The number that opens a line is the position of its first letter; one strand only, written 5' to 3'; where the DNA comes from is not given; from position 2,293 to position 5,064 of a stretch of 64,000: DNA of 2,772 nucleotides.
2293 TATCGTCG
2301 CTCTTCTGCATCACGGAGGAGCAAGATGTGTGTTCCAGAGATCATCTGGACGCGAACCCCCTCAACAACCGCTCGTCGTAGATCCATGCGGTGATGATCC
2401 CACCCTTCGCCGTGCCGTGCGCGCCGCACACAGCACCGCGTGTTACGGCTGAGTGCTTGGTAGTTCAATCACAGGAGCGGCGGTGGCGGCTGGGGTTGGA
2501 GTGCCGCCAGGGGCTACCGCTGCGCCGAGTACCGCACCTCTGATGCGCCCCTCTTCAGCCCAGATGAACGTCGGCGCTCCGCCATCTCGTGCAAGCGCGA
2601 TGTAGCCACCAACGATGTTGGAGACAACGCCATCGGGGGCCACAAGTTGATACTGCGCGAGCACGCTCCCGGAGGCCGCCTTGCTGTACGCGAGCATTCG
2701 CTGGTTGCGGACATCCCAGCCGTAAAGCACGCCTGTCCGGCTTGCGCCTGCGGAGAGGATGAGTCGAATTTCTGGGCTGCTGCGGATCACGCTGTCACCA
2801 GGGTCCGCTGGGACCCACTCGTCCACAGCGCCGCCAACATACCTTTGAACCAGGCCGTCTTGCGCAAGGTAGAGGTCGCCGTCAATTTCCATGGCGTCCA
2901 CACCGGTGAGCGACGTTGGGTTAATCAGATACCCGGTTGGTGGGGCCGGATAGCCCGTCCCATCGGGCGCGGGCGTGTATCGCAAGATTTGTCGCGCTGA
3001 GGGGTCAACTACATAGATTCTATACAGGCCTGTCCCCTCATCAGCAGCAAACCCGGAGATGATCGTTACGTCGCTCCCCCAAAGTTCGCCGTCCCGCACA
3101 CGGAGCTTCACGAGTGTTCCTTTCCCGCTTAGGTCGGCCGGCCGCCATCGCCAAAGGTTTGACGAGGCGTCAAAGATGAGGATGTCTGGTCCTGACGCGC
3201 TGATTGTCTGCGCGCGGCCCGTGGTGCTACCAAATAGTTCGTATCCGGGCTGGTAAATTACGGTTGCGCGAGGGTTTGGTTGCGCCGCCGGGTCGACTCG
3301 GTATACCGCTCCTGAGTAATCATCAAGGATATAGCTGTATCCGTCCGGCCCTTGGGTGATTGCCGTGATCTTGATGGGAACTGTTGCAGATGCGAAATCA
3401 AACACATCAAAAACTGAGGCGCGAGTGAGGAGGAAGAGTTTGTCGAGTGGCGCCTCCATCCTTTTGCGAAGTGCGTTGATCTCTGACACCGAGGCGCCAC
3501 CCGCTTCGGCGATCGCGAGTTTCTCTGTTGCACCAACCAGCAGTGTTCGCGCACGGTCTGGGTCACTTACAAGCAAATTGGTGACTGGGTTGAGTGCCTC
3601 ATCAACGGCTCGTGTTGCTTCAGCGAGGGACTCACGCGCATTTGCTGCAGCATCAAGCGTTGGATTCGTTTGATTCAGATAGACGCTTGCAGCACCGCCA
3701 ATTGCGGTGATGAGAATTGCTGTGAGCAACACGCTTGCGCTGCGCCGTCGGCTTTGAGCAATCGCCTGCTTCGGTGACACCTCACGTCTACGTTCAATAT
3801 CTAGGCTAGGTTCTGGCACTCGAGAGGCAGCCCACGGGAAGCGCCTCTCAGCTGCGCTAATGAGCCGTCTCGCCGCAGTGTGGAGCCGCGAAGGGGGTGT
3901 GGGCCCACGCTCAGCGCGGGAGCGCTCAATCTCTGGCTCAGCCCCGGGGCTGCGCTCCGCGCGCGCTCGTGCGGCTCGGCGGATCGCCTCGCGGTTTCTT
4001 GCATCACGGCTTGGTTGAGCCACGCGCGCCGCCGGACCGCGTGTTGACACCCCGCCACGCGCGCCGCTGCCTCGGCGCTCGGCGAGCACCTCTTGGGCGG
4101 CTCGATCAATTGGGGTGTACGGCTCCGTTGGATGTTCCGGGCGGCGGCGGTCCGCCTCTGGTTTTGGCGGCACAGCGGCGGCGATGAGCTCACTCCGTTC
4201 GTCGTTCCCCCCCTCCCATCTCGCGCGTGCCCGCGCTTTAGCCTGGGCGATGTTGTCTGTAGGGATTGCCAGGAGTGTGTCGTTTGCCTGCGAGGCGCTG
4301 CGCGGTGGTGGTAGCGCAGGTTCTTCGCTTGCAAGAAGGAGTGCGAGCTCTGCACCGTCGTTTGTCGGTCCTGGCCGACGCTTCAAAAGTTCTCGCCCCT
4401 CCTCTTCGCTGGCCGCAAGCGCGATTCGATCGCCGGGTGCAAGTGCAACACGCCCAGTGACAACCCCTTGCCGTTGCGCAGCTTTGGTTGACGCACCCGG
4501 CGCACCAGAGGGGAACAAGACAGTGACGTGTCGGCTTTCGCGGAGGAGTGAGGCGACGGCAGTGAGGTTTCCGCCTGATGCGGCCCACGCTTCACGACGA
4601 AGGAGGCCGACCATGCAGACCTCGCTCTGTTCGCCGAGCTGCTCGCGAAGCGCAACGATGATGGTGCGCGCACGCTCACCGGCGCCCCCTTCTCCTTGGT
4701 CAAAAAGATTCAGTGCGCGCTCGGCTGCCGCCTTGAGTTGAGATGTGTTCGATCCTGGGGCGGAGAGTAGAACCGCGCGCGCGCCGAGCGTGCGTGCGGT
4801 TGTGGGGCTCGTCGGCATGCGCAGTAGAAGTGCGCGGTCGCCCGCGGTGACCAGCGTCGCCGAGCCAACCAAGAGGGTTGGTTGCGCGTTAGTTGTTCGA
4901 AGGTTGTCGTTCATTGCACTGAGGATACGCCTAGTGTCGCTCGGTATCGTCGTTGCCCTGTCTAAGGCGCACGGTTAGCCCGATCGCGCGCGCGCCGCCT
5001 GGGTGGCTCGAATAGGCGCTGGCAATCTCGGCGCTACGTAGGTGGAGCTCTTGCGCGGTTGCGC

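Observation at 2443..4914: Uncharacterised 823-aa single-pass membrane protein with an extracytoplasmic propeller-like repeat domain, hard-wired next to DUF721-recF-dnaN-dnaA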

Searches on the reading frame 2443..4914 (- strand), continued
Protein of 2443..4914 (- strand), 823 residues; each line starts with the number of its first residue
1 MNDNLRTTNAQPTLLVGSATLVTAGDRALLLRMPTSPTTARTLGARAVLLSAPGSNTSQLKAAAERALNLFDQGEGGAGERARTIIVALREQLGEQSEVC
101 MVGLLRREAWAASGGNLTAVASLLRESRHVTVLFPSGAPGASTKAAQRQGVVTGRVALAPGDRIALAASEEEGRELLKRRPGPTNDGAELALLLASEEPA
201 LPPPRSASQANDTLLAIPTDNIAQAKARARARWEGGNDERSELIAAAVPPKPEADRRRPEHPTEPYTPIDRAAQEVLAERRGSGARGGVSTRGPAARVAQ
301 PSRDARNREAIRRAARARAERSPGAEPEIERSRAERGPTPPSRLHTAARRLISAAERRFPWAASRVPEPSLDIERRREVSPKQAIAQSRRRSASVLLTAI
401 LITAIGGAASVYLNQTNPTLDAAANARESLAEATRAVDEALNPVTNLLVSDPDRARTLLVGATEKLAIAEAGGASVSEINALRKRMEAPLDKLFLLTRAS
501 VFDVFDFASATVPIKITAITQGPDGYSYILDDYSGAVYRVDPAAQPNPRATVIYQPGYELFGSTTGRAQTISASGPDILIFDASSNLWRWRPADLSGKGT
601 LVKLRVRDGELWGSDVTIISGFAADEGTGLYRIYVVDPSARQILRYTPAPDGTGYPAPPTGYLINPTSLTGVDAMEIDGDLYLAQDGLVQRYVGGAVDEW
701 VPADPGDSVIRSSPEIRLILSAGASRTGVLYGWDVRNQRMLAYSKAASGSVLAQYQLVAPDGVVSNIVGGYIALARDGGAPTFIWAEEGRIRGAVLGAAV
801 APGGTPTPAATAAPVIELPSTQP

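Call 41: find_encoding_contigs(protein=P0214, flank=10000, max_places=2)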
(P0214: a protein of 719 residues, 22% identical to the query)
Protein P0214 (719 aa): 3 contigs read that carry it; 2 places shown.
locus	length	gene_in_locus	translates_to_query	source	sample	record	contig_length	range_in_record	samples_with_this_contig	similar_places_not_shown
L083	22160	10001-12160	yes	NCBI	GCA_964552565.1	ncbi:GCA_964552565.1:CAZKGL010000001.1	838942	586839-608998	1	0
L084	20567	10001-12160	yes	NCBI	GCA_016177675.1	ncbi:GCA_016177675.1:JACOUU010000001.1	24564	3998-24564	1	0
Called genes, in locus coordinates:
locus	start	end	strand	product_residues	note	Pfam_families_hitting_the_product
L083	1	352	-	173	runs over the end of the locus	PF09827:CRISPR_Cas2 (faint), PF20803:PaaX_M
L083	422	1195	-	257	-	PF01978:TrmB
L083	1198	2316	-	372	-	PF13439:Glyco_transf_4, PF13579:Glyco_trans_4_4, PF20706:GT4-conflict, PF00534:Glycos_transf_1, PF13692:Glyco_trans_1_4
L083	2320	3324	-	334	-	PF00022:Actin (faint), PF06723:MreB_Mbl, PF00012:HSP70, PF14450:FtsA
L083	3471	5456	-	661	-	PF13196:DUF4012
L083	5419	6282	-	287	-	PF00535:Glycos_transf_2, PF13641:Glyco_tranf_2_3, PF13506:Glyco_transf_21 (faint), PF13632:Glyco_trans_2_3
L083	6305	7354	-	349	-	PF00535:Glycos_transf_2, PF13641:Glyco_tranf_2_3, PF13632:Glyco_trans_2_3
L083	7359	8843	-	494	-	PF13632:Glyco_trans_2_3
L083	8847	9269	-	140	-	PF00814:TsaD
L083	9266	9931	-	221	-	-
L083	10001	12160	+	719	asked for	-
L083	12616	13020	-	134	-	PF16320:Ribosomal_L12_N, PF00542:Ribosomal_L12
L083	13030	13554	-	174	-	PF00466:Ribosomal_L10, PF27436:RL10_C (weak)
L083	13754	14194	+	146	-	-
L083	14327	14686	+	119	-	-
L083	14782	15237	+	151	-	-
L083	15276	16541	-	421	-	PF12704:MacB_PCD, PF02687:FtsX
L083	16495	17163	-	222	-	PF00005:ABC_tran, PF02463:SMC_N (faint), PF13304:AAA_21 (faint)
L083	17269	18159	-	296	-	PF25919:BSH_CusB (faint), PF25973:BSH_CzcB (weak), PF25984:BSH_YknX (weak), PF25967:RND-MFP_C (weak), PF25975:CzcB_C (weak)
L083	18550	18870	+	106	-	-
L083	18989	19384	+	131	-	-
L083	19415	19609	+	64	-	-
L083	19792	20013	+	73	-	-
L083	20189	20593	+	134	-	-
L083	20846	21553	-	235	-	PF00696:AA_kinase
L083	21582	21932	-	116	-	PF04020:Phage_holin_4_2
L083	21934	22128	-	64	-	PF02609:Exonuc_VII_S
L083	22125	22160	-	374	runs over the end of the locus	PF13742:tRNA_anti_2, PF01336:tRNA_anti-codon (weak), PF02601:Exonuc_VII_L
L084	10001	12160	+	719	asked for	-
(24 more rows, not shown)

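Call 59: search_protein_families(library=pfam, proteins=[L004:10278-10994:+, L004:10995-11564:+, P0214, P0183, P0103], max_evalue=0.1)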
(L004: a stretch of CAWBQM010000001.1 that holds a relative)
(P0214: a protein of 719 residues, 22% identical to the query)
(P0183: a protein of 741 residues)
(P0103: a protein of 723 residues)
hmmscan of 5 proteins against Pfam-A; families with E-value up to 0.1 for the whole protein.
L004:10278-10994:+ (238 aa): 3 families
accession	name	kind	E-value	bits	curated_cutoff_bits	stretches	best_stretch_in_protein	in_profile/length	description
PF01694.28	Rhomboid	-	4.4e-35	121.4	22.6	1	72-224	5-140/143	Rhomboid domain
PF08551.15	DUF1751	-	0.00041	21.3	22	1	71-126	8-63/99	Eukaryotic integral membrane protein (DUF1751)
PF09945.14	DUF2177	-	0.0065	17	26.9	1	71-149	6-82/124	Predicted membrane protein (DUF2177)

L004:10995-11564:+ (189 aa): 1 family
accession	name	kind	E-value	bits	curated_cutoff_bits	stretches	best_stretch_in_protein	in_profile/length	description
PF02577.19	BFN_dom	-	4.4e-40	136.5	27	1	24-134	1-109/112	Bifunctional nuclease domain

P0214 (719 aa): 3 families
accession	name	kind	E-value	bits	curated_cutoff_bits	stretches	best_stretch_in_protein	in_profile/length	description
PF21959.2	DUF6923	-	0.00078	19.7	27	1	475-588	41-165/234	Repeat of unknown function (DUF6923)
PF16819.11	DUF5074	-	0.0046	16.5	27.2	0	455-527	167-251/353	Domain of unknown function (DUF5074)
PF05552.17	MS_channel_1st_1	-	0.024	14.9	22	1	288-327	6-43/50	Mechanosensitive ion channel, conserved TM helix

P0183 (741 aa): 1 family
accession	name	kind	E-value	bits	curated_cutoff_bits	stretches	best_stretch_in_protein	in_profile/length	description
PF05844.17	YopD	-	0.029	13.8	25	1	334-385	124-176/297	YopD protein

P0103 (723 aa): 1 family
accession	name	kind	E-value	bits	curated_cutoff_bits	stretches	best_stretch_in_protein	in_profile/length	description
PF10946.13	DUF2625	-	0.049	13.1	27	0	605-660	57-117/207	Protein of unknown function DUF2625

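Call 73: find_related_loci(query=P0183, collection=metagenome_contigs, flank=9000)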
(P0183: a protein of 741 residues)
Query P0183 (741 aa) in metagenome_contigs; peptide patterns used: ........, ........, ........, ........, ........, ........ (x = any residue, [..] = any of these).
242 stretches matched a pattern; 80 encode a relative of the query (tblastn E <= 1e-3); 80 distinct loci.
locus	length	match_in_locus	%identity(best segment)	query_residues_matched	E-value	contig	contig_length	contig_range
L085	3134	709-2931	83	1-741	0e+0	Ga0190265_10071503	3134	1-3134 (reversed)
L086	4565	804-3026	77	1-741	0e+0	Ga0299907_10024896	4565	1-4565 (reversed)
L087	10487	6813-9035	77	1-741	0e+0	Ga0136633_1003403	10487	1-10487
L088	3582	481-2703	76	1-741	0e+0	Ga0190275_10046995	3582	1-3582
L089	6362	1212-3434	78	1-741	0e+0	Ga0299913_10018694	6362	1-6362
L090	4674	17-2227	76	1-741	0e+0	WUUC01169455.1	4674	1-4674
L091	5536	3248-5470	76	1-741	0e+0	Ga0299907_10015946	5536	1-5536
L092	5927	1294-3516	75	1-741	0e+0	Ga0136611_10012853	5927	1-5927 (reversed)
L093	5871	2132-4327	75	1-732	0e+0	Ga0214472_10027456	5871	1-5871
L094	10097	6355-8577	75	1-741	0e+0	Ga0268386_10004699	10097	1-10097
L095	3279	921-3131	75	1-741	0e+0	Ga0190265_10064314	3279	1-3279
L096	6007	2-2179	75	16-741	0e+0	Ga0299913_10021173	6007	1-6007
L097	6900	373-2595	75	1-741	0e+0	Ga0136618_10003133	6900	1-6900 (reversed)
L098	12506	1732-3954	78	1-741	0e+0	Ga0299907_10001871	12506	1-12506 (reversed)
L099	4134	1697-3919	79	1-741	0e+0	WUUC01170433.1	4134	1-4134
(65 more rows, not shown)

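Call 85: search_protein_families(library=pfam, proteins=[L083:9266-9931:-], max_evalue=0.1)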
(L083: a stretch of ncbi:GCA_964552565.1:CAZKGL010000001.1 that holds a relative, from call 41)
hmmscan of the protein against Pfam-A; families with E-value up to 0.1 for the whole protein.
L083:9266-9931:- (221 aa): 6 families
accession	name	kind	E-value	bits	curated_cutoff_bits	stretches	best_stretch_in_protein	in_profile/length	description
PF12840.13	HTH_20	-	6.6e-05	23.3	27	1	23-72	2-49/51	Helix-turn-helix domain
PF25213.1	HVO_A0261_N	-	0.00062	20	35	1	18-76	4-59/86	HVO_A0261 N-terminal domain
PF21214.3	SelB_WH_2nd_bact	-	0.0043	17.4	27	0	39-72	18-51/59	Selenocysteine-specific elongation factor, winged helix domain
PF10007.15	DUF2250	-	0.006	17.1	24.4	1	43-101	24-81/93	Uncharacterized protein conserved in archaea (DUF2250)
PF09339.16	HTH_IclR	-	0.014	15.6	22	1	29-71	7-48/52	IclR helix-turn-helix domain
PF25212.1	HVO_A0114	-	0.02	15.1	27.6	1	27-77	24-73/84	HVO_A0114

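Call 90: search_protein_families(library=ncbifam, proteins=[L001:11761-15918:+], max_evalue=0.001)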
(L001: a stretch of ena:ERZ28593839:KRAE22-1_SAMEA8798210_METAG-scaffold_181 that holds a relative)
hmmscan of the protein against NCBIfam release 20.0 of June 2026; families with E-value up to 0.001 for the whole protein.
L001:11761-15918:+ (1385 aa): 1 family
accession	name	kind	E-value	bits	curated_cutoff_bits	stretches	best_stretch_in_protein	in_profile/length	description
NF058602.1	PrMnsylTfPmt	equivalog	5.3e-08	32.1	800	1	840-958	114-250/530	protein O-mannosyltransferase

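Call 91: search_protein_families(library=padloc, proteins=[window:2443-4914:-], max_evalue=0.01)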
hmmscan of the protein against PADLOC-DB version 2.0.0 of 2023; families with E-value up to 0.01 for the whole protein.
window:2443-4914:- (823 aa): 0 families

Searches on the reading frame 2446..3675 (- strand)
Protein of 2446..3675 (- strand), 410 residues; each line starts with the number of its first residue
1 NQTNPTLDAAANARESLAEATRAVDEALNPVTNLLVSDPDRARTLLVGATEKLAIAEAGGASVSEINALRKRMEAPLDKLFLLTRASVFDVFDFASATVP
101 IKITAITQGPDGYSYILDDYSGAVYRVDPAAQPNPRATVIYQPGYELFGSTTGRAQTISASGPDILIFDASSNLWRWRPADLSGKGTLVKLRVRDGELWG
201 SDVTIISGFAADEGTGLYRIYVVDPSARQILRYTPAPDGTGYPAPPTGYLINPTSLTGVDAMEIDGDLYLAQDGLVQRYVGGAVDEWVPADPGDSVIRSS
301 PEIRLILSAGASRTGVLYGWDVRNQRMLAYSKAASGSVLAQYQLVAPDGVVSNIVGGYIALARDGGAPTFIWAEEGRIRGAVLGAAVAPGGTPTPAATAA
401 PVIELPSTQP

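Call 52: predict_structure(alignment_id=A5)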
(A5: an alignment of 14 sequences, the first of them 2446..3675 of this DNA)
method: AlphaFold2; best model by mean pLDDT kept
length: 410 residues; sequences in the alignment: 14
mean_pLDDT: 86.8   pTM: 0.83
mean pLDDT of the five models: 86.8, 85.4, 85.0, 84.6, 83.9
residues with pLDDT >= 90: 276; 70-90: 95; 50-70: 13; < 50: 26
segments of 3 or more residues with pLDDT < 50: 387-410
pLDDT, mean of each block of 10 residues (from residue 1): 71 95 97 94 96 94 94 93 93 81 94 94 91 80 90 93 92 92 89 75 82 79 92 90 92 92 92 95 93 89 94 92 95 93 93 93 86 94 61 30 33
secondary structure, 60 per line:
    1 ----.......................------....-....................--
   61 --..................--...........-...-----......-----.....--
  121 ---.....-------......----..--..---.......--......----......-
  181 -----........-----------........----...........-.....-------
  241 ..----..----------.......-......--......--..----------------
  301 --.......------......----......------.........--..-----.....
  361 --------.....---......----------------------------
elements in order: H5-27 H34-37 H39-58 H63-80 E83-93 E103-108 E114-118 E124-128 E136-141 E155-161 E164-169 E174-179 E186-193 E205-212 E217-224 E229-233 E259-265 E267-272 E275-280 E303-309 E316-321 E326-331 E338-346 E356-360 E369-373 E377-382

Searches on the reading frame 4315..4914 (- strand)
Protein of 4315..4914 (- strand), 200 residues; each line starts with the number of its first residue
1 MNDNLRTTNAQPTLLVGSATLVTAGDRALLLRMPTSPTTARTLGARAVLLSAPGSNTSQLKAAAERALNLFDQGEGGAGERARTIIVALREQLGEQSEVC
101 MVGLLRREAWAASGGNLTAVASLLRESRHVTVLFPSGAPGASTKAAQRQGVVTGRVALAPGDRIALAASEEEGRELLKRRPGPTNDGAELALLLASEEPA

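Call 22: search_solved_structures(query=A2, max_evalue=10, show_alignments=2)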
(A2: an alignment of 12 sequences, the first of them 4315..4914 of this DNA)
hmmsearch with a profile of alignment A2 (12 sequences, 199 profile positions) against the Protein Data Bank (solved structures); distinct sequences matched with E-value up to 10: 0.

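Call 29: predict_structure(alignment_id=A2)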
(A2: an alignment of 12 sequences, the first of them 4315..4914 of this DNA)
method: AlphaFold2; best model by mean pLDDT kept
length: 200 residues; sequences in the alignment: 12
mean_pLDDT: 88.9   pTM: 0.87
mean pLDDT of the five models: 88.9, 88.3, 87.6, 87.2, 85.6
residues with pLDDT >= 90: 143; 70-90: 39; 50-70: 11; < 50: 7
segments of 3 or more residues with pLDDT < 50: 1-7
pLDDT, mean of each block of 10 residues (from residue 1): 49 89 94 89 93 95 97 91 96 95 94 96 88 93 91 94 94 89 65 86
secondary structure, 60 per line:
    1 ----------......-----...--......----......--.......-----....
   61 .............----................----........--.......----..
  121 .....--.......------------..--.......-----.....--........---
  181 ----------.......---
elements in order: E11-16 E22-24 E27-32 H37-42 E45-51 H57-73 H78-93 E98-105 E108-114 E119-125 E128-134 E151-157 E163-167 H170-177 E191-197

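Call 89: fold_search(model_id=the predicted structure, library=pdb)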
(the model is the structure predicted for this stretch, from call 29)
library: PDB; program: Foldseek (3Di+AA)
matches with E <= 10: 584; with E <= 0.001: 27
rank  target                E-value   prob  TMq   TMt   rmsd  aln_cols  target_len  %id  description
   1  6jkv_A                2.0e-06  1.00  0.52  0.46   8.2       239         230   12  PppA, a key regulatory component of T6SS in Pseudomonas aeruginosa (released 2019-06-26)
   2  6jkv_B                3.1e-06  1.00  0.49  0.44  10.6       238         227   11  PppA, a key regulatory component of T6SS in Pseudomonas aeruginosa (released 2019-06-26)
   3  2y09                  4.2e-06  1.00  0.49  0.43   8.1       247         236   11  The cyanobacterial PP2C-like phosphatase tPphA requires three metals in the catalytic center for efficient catalysis (released 2011-02-09)
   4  2j86_A                4.5e-06  1.00  0.47  0.42   8.4       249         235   10  Structural analysis of the PP2C Family Phosphatase tPphA of Thermosynechococcus elongatus (released 2007-11-06)
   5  2j82                  7.7e-06  1.00  0.48  0.44   7.4       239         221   12  Structural analysis of the PP2C Family Phosphatase tPphA from Thermosynechococcus elongatus (released 2007-11-06)
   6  2j86_B                1.1e-05  1.00  0.47  0.42   8.3       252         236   11  Structural analysis of the PP2C Family Phosphatase tPphA of Thermosynechococcus elongatus (released 2007-11-06)
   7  2xzv                  1.2e-05  1.00  0.50  0.44   8.6       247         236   10  The cyanobacterial PP2C-like phosphatase tPphA requires three metals in the catalytic center for efficient catalysis (released 2011-02-09)
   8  5d2u                  1.2e-05  1.00  0.48  0.42   8.3       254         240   11  Crystal structure of tPphA Variant - H39A (released 2016-05-04)
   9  5iti                  2.0e-05  1.00  0.49  0.42   8.6       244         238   11  A cynobacterial PP2C (tPphA) structure (released 2016-05-04)
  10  2cm1                  2.6e-05  1.00  0.44  0.40  11.5       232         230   14  Crystal structure of the catalytic domain of serine threonine protein phosphatase PstP in complex with 2 Manganese ions. (released 2007-06-12)
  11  3w40_A                3.7e-05  1.00  0.44  0.45   9.2       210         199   12  Crystal structure of RsbX in complex with magnesium in space group P1 (released 2014-01-22)
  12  5mqh                  5.6e-05  1.00  0.50  0.45   8.1       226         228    8  Structure of the Phosphatase Domain of the Cell Fate Determinant SpoIIE from Bacillus subtilis in a crystal form without (released 2017-05-31)
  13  2pk0_A                1.4e-04  1.00  0.52  0.44   8.7       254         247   11  Structure of the S. agalactiae serine/threonine phosphatase at 2.65 resolution (released 2007-06-12)
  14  6rre_E                1.7e-04  0.96  0.32  0.19  12.6       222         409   10  SidD, deAMPylase from Legionella pneumophila (released 2020-10-07)
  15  5ucg_D                1.9e-04  1.00  0.46  0.31   7.4       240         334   10  Structure of the PP2C Phosphatase Domain and a Fragment of the Regulatory Domain of the Cell Fate Determinant SpoIIE f (released 2017-05-31)
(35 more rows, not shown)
